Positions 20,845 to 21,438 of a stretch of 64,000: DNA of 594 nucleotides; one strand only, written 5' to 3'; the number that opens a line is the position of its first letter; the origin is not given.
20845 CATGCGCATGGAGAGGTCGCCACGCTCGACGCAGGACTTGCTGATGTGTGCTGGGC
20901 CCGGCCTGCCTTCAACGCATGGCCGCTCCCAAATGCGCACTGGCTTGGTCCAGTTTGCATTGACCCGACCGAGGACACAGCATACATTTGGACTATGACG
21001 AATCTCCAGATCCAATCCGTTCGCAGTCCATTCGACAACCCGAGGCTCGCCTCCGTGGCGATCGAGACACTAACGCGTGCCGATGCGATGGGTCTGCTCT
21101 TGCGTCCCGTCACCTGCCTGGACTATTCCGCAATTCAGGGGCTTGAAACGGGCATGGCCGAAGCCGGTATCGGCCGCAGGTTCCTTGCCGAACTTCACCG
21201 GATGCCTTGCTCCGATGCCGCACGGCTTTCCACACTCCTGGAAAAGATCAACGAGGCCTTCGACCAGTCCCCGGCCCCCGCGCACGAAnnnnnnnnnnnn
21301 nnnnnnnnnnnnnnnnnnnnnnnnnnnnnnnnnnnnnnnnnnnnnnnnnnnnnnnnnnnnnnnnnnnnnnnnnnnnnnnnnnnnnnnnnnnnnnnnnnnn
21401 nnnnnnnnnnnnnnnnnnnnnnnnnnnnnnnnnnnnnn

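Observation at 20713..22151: Xre(DUF2384)-RES toxin-antitoxin pair preceded by about 440 bp of lower-GC sequence of unclear coding status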

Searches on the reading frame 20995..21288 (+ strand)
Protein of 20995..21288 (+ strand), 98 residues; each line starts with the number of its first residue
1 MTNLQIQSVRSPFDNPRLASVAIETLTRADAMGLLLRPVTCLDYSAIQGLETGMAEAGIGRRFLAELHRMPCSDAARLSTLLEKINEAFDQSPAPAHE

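Call 66: find_homologous_proteins(query=A6, max_evalue=0.001)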
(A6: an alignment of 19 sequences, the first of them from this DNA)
Query A6 (19 sequences) (98 aa, profile of the alignment): 34 proteins with E <= 0.001 among 1741 candidates.
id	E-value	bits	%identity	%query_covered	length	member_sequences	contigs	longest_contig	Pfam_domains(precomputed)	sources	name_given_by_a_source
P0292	9.4e-43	163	78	100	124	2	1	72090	-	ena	-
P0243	1.3e-39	152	85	100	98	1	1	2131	-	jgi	-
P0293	2.3e-39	152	81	100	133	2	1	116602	-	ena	-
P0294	6.6e-37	144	68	100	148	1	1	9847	-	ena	-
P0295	9.4e-37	143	76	100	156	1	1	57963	-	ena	-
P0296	1.4e-34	136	67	100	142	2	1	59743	-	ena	-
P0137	1.7e-33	133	61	100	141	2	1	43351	-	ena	-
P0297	2.5e-33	132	64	100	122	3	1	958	-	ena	-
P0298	9.6e-33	130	73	84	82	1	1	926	-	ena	-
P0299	1.4e-31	127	82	87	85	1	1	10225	-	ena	-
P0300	2.2e-30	123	70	90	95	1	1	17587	-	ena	-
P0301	2.7e-29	119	82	85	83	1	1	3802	-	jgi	-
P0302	1.3e-24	104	45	100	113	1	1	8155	-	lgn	-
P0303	3.3e-23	100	75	64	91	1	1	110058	-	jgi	-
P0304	4.7e-17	80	59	62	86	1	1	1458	-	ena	-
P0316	2.6e-10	59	84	46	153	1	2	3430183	-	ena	-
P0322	1.3e-7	50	69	46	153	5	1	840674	-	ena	-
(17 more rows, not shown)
